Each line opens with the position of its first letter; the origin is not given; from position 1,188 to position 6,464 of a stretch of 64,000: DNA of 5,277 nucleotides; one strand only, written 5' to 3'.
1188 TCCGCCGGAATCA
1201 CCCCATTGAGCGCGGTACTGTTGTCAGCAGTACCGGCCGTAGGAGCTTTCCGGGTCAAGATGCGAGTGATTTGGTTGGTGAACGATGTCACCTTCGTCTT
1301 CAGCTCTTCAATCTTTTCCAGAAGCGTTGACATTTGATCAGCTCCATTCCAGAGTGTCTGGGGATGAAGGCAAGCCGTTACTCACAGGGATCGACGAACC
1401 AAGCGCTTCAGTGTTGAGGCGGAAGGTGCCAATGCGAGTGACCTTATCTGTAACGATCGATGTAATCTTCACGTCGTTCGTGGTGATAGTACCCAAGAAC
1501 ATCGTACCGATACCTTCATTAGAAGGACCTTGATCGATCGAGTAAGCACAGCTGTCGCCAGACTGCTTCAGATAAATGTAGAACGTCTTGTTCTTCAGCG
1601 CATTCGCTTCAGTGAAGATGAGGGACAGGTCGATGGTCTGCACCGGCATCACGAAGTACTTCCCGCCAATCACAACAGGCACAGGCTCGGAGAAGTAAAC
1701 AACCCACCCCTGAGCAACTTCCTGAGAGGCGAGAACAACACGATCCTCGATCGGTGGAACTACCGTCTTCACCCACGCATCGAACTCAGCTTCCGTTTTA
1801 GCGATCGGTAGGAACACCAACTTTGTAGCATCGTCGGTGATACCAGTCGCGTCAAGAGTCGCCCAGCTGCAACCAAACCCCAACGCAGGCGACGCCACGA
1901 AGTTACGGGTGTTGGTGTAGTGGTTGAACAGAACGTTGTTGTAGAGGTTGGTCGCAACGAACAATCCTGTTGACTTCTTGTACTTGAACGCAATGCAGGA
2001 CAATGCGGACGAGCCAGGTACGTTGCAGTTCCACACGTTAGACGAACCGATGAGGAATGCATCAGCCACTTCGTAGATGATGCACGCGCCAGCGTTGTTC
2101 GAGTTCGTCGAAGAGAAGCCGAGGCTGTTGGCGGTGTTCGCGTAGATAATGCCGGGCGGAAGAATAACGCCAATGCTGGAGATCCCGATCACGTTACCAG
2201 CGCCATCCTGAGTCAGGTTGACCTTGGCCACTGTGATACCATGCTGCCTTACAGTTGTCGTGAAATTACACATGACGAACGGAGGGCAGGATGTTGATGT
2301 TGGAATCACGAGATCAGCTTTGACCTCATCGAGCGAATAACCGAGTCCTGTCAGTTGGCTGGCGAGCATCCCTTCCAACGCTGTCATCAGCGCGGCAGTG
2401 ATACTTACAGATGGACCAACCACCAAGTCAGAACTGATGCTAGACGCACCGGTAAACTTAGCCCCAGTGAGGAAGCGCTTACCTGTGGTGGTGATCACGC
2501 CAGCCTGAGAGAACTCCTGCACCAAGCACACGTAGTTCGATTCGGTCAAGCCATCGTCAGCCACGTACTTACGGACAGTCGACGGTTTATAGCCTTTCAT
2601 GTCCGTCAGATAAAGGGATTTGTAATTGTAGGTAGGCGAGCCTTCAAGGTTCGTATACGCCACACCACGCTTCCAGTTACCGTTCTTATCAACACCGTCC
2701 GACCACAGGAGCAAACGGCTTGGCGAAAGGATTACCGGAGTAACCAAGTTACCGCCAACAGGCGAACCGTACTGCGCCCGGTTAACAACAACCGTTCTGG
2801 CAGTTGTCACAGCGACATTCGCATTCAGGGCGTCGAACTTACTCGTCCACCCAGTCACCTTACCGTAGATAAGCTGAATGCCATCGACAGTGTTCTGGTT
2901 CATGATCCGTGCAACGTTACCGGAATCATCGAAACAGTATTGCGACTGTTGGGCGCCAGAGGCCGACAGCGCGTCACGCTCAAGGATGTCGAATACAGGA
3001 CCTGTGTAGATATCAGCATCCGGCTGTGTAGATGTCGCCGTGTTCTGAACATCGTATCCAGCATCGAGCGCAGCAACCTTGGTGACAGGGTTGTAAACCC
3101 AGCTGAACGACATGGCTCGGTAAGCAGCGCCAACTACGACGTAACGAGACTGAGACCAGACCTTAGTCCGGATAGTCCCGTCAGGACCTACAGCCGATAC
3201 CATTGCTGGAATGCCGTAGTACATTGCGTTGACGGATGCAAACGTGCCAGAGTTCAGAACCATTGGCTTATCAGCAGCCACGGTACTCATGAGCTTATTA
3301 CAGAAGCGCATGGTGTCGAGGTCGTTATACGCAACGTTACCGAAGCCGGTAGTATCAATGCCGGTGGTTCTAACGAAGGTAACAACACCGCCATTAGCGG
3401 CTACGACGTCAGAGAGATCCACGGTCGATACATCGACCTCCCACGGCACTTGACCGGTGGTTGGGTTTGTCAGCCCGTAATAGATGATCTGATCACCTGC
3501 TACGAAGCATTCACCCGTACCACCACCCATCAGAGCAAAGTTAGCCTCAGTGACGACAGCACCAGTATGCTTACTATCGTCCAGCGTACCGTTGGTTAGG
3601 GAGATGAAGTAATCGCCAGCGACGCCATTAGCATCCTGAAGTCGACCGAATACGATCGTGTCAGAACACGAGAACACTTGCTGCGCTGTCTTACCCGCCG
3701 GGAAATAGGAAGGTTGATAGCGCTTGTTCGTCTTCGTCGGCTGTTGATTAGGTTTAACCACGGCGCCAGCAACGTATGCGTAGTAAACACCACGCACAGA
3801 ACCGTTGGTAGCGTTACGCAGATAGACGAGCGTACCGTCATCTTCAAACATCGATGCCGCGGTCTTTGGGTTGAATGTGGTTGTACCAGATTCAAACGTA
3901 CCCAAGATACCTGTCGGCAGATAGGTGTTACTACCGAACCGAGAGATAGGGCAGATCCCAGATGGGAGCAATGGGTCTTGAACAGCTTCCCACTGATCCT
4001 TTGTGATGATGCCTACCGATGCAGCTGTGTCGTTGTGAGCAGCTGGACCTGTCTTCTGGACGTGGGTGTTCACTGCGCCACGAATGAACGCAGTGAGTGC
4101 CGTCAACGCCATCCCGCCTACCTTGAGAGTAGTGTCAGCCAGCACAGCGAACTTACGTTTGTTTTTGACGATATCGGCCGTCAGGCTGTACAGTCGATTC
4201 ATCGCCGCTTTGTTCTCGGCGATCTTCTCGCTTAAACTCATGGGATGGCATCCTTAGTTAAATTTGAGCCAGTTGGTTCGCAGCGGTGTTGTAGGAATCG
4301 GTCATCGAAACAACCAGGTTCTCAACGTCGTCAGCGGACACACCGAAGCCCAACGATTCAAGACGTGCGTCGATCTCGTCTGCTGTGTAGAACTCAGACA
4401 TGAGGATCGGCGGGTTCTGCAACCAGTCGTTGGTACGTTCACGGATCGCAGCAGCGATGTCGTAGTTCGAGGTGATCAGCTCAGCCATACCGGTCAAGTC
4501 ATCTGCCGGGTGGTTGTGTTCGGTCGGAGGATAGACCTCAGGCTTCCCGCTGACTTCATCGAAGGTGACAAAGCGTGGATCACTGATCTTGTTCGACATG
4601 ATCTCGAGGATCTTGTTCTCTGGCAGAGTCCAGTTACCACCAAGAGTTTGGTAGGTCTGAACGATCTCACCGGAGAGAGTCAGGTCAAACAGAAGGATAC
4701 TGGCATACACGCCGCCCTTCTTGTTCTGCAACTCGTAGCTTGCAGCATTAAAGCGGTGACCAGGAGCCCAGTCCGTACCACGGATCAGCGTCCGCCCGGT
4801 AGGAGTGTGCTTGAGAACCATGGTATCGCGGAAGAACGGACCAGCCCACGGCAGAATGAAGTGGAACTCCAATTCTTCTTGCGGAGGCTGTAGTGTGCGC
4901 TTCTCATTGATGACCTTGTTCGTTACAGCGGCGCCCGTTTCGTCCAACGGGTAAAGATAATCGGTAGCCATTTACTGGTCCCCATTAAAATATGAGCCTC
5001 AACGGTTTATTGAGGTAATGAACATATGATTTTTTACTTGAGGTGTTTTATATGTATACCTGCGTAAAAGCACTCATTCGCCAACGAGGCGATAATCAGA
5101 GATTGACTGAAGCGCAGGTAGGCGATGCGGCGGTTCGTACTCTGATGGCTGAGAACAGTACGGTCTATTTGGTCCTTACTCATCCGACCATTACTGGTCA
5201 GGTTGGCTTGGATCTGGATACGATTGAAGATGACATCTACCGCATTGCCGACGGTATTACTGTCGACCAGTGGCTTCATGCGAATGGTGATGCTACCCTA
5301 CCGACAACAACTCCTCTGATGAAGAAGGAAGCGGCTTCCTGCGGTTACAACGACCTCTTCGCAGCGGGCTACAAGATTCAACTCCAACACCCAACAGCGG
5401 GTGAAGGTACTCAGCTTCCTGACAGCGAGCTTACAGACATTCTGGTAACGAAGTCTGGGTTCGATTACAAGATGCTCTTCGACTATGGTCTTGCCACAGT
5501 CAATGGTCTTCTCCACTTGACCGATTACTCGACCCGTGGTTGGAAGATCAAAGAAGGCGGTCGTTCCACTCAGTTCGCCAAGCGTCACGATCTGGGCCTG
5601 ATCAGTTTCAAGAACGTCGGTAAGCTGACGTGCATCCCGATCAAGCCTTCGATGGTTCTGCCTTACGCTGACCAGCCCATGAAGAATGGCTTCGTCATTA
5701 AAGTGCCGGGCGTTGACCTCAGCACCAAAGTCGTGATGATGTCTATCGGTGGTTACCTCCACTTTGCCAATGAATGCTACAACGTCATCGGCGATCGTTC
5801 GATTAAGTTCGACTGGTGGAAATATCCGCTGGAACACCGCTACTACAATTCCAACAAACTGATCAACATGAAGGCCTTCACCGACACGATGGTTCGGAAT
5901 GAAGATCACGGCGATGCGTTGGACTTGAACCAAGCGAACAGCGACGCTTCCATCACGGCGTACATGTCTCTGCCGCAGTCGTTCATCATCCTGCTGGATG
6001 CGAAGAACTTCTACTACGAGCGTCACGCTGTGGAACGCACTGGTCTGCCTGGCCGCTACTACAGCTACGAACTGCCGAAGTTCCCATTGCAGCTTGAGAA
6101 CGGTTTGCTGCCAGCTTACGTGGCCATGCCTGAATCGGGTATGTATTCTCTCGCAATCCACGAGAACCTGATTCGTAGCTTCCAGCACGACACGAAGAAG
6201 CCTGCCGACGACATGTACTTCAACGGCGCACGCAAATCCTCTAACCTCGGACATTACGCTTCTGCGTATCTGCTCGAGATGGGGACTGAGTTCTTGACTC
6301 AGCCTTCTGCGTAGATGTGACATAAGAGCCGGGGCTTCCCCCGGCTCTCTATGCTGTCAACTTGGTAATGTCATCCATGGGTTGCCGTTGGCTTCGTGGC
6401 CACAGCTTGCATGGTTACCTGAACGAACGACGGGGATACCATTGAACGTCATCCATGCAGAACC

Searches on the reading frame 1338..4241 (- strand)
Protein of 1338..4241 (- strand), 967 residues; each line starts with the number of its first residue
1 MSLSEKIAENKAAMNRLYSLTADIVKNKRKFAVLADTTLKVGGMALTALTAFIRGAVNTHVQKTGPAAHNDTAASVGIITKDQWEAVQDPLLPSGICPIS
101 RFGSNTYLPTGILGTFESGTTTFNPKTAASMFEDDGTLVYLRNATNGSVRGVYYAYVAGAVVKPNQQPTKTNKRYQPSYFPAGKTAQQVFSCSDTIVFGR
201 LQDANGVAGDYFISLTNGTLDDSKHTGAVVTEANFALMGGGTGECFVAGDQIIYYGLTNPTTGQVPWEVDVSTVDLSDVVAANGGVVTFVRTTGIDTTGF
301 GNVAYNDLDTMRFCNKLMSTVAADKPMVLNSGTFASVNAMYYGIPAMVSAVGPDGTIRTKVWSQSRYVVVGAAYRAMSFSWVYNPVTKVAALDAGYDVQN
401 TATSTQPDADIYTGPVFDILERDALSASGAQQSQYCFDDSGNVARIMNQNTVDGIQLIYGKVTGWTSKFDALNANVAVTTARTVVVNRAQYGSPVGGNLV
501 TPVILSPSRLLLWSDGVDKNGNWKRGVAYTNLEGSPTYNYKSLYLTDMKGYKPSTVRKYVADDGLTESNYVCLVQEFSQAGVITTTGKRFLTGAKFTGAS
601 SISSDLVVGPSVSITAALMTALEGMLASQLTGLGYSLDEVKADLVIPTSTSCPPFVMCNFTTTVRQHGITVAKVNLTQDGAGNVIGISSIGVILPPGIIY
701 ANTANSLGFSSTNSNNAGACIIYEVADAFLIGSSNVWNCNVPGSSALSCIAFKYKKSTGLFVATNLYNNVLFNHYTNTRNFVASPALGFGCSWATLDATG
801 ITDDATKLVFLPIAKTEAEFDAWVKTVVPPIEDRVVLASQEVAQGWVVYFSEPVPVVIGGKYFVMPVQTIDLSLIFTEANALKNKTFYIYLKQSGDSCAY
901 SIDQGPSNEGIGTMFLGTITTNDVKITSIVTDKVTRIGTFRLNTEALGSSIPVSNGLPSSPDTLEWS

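Call 4: search_protein_families(library=pfam, proteins=[window:1338-4241:-])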
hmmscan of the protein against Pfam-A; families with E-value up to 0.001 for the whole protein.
window:1338-4241:- (967 aa): 0 families

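Call 5: search_protein_families(library=phrogs, proteins=[window:1338-4241:-])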
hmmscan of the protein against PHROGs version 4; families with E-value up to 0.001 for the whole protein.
window:1338-4241:- (967 aa): 3 families
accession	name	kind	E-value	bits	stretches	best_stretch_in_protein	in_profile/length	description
phrog_3573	-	unknown function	2.6e-141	473.7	1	70-966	98-998/1001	-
phrog_7449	-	unknown function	4.3e-42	145.1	1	83-941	525-1379/1714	-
phrog_26864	-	unknown function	7.2e-16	59.3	1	844-966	78-195/195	-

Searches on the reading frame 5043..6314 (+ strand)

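Call 9: search_protein_families(library=phrogs, proteins=[window:5043-6314:+], max_evalue=0.01)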
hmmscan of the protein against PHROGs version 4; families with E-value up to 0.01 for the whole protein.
window:5043-6314:+ (423 aa): 1 family
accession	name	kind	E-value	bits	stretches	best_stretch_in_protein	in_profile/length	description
phrog_3337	-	unknown function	1.3e-78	265.7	1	4-413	1-404/411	-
